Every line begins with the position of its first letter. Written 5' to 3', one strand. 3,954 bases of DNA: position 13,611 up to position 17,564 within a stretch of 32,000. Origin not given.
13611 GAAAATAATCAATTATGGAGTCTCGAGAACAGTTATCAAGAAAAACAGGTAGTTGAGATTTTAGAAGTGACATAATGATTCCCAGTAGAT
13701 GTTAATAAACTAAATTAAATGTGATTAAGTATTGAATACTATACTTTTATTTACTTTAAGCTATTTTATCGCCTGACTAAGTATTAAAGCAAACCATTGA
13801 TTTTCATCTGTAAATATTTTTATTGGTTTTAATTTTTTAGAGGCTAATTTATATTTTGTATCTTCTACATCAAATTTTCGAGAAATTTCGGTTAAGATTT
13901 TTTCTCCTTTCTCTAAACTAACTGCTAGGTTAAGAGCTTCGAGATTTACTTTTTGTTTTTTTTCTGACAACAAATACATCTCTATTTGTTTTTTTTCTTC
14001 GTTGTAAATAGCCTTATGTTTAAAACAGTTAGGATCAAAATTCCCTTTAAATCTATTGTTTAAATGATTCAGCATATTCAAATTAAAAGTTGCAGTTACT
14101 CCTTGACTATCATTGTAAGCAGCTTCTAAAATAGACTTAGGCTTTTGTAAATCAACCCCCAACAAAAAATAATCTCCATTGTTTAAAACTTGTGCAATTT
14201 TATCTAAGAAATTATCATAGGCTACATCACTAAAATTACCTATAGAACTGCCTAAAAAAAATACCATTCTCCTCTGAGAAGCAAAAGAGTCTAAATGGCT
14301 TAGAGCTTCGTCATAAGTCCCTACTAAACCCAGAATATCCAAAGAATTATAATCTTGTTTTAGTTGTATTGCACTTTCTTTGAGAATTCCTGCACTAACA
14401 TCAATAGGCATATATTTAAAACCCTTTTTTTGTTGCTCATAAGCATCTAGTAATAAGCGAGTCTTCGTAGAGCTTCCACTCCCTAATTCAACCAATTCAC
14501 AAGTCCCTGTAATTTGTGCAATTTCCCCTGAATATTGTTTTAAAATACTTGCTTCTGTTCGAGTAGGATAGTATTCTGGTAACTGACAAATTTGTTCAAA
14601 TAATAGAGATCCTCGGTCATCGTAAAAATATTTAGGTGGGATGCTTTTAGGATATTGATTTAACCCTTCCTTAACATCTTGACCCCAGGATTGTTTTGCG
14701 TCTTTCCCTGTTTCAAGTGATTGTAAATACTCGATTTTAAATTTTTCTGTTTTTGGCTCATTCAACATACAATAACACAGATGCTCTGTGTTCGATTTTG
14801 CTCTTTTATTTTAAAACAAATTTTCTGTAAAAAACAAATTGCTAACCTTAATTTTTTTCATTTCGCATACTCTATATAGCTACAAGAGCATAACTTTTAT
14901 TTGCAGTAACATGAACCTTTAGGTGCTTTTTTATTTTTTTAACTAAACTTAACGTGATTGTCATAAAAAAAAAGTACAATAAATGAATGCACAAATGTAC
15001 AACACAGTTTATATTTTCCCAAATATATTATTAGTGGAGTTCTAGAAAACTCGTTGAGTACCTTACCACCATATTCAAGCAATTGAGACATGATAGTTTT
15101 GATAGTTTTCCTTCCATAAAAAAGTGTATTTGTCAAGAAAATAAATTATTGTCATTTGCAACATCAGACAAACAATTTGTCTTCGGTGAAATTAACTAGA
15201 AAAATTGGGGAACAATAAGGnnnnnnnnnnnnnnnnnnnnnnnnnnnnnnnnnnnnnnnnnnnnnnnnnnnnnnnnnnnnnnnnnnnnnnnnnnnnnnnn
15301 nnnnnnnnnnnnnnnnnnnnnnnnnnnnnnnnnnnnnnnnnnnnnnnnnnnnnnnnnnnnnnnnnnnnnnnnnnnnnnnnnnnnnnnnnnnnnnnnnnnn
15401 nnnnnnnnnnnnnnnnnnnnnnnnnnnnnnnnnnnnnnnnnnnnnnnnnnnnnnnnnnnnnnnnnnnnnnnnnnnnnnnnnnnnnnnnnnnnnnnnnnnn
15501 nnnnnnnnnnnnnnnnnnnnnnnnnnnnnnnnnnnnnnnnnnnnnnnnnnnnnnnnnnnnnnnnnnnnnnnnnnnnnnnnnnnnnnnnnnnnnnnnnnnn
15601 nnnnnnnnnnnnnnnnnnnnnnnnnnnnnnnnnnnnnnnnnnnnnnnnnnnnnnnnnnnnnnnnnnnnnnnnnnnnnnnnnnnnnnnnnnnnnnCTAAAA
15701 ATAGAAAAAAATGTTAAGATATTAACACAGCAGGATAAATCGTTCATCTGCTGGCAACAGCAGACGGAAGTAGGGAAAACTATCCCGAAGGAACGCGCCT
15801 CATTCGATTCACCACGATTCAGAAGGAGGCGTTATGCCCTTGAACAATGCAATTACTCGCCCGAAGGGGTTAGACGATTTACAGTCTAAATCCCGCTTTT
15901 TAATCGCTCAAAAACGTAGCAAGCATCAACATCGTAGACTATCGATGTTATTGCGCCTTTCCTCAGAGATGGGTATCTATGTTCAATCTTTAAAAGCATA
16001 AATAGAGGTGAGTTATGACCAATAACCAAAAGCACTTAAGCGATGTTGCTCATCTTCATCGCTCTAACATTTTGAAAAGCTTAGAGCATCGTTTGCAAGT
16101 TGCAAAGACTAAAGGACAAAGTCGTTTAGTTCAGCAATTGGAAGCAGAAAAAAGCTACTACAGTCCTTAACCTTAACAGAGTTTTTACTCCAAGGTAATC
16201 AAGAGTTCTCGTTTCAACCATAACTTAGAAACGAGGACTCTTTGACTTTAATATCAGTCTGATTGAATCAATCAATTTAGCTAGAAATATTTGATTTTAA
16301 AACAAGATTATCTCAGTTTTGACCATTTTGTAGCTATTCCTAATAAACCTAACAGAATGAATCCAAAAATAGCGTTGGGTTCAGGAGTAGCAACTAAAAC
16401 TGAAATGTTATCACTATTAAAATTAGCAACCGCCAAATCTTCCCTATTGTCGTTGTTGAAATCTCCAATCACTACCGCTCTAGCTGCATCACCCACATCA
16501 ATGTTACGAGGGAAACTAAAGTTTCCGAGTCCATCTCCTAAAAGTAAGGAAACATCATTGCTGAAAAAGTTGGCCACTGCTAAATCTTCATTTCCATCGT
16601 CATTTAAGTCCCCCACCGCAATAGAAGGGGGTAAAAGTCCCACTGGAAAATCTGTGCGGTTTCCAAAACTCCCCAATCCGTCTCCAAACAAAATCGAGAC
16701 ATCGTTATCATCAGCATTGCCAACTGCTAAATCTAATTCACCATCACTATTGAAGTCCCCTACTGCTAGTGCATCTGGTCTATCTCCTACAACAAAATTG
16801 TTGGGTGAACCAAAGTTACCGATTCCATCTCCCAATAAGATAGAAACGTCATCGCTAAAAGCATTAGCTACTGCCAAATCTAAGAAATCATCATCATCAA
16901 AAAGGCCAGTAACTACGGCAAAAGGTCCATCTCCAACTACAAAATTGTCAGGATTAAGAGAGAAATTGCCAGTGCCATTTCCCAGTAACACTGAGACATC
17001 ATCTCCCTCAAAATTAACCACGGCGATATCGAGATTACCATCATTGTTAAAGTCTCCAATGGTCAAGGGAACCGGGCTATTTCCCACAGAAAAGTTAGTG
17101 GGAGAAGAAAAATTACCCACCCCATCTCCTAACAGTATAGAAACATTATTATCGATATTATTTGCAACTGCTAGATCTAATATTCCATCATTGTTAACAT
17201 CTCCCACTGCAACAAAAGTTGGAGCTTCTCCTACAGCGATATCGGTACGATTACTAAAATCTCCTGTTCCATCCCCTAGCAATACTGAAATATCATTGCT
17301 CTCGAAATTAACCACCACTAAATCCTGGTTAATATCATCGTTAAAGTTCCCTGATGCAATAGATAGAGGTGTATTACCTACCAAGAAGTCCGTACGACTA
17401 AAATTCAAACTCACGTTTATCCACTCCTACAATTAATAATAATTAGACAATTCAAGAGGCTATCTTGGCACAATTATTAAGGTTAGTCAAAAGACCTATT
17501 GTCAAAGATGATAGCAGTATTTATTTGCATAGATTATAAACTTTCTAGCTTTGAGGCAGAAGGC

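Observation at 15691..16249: Compact nitrogen-status module: NtcA-like box, glutamine riboswitch, IF7-like factor and a second 51-aa basic protein in one transcription unit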

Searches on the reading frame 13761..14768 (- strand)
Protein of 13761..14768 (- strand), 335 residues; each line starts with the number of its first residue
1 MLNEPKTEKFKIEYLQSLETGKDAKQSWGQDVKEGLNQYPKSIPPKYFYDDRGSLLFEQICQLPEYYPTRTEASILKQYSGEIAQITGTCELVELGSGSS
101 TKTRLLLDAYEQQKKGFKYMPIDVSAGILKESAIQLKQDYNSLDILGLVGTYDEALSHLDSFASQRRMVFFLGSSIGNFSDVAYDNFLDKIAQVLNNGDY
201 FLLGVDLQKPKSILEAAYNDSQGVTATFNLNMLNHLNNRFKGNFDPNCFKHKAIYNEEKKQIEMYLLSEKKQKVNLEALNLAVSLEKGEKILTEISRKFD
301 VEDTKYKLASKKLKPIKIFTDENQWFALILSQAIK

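Call 78: search_protein_families(library=pfam, proteins=[window:13761-14768:-], max_evalue=0.001)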
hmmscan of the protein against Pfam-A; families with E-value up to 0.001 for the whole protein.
window:13761-14768:- (335 aa): 1 family
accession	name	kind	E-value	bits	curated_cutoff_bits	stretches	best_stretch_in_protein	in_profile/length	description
PF10017.15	Methyltransf_33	-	1.8e-119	398.8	23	1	30-332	3-303/304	Histidine-specific methyltransferase, SAM-dependent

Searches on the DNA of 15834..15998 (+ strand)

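Call 56: search_rna_families(sources=[L086, L087, L088, L089], threshold=gathering)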
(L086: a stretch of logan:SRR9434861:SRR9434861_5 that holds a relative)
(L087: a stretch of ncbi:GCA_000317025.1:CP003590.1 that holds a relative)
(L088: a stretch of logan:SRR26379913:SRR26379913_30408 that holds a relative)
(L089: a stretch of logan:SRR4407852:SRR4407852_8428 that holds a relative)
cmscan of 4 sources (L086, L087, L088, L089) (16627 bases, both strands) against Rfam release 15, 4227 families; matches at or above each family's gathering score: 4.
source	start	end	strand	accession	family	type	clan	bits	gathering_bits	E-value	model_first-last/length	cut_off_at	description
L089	1906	1964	+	RF01739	Glutamine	Cis-reg; riboswitch;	-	63.7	35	2.4e-12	1-53/53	no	Glutamine riboswitch aptamer (glnA leader)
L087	1906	1965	+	RF01739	Glutamine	Cis-reg; riboswitch;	-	62.5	35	4.9e-12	1-53/53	no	Glutamine riboswitch aptamer (glnA leader)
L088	1901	1965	+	RF01739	Glutamine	Cis-reg; riboswitch;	-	52.4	35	3.2e-09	1-53/53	no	Glutamine riboswitch aptamer (glnA leader)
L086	1899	1964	+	RF01739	Glutamine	Cis-reg; riboswitch;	-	50.4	35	1.1e-08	1-53/53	no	Glutamine riboswitch aptamer (glnA leader)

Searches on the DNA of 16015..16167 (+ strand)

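Call 21: search_rna_families(sources=[L006, L007, L008, L009, L010, L011, L012, L013, L014, L015, L016, L017, L018, L019, L020, L028, L032, L047, L067, L002], threshold=gathering)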
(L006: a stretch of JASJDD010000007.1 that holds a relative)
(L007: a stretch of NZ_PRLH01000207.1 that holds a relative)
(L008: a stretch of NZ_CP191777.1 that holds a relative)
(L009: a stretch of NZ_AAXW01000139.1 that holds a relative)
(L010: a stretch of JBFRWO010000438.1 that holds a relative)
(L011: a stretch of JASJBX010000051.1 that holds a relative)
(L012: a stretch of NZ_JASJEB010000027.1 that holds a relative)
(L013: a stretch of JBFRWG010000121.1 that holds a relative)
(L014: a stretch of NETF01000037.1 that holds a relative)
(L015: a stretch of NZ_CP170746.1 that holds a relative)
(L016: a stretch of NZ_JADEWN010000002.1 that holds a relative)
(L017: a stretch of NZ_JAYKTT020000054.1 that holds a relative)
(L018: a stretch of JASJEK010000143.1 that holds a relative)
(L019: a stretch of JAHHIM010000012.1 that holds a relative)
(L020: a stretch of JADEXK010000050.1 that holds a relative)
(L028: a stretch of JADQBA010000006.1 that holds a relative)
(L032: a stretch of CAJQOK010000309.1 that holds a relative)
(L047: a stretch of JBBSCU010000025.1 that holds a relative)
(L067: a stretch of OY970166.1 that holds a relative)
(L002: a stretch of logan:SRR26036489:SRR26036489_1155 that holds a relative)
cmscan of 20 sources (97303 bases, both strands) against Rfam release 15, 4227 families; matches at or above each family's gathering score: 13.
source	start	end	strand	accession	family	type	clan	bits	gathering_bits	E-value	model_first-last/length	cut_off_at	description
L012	2222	2282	+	RF01739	Glutamine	Cis-reg; riboswitch;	-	61.9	35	4.3e-11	1-53/53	no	Glutamine riboswitch aptamer (glnA leader)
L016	2216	2273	+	RF01739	Glutamine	Cis-reg; riboswitch;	-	61.7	35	5e-11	1-53/53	no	Glutamine riboswitch aptamer (glnA leader)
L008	2222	2282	+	RF01739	Glutamine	Cis-reg; riboswitch;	-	61.4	35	6.2e-11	1-53/53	no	Glutamine riboswitch aptamer (glnA leader)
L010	2222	2282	+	RF01739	Glutamine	Cis-reg; riboswitch;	-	60.5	35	1e-10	1-53/53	no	Glutamine riboswitch aptamer (glnA leader)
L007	2222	2282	+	RF01739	Glutamine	Cis-reg; riboswitch;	-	60.2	35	1.3e-10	1-53/53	no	Glutamine riboswitch aptamer (glnA leader)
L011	2222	2282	+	RF01739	Glutamine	Cis-reg; riboswitch;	-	60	35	1.5e-10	1-53/53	no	Glutamine riboswitch aptamer (glnA leader)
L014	2222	2282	+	RF01739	Glutamine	Cis-reg; riboswitch;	-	60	35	1.4e-10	1-53/53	no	Glutamine riboswitch aptamer (glnA leader)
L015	2214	2273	+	RF01739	Glutamine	Cis-reg; riboswitch;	-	59.6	35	1.8e-10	1-53/53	no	Glutamine riboswitch aptamer (glnA leader)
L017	2214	2273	+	RF01739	Glutamine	Cis-reg; riboswitch;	-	59.6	35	1.9e-10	1-53/53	no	Glutamine riboswitch aptamer (glnA leader)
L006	2222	2282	+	RF01739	Glutamine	Cis-reg; riboswitch;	-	59.1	35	2.5e-10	1-53/53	no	Glutamine riboswitch aptamer (glnA leader)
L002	2720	2781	+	RF01739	Glutamine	Cis-reg; riboswitch;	-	58.6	35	3.5e-10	1-53/53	no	Glutamine riboswitch aptamer (glnA leader)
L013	2224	2282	+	RF01739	Glutamine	Cis-reg; riboswitch;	-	57.2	35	8.7e-10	1-53/53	no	Glutamine riboswitch aptamer (glnA leader)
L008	1554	1632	+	RF01701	Cyano-1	Gene; sRNA;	-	46.6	41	0.0001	1-69/69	no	Cyano-1 RNA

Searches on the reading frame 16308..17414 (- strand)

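Call 78: search_protein_families(library=pfam, proteins=[window:16308-17414:-], max_evalue=0.001)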
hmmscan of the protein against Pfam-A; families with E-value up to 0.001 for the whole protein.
window:16308-17414:- (368 aa): 2 families
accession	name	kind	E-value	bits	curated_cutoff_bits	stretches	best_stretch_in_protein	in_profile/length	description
PF13517.12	FG-GAP_3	-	1e-39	135.4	26.9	6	72-132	1-61/61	FG-GAP-like repeat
PF01839.29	FG-GAP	-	6.7e-18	64.6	22.1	2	65-86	2-29/37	FG-GAP repeat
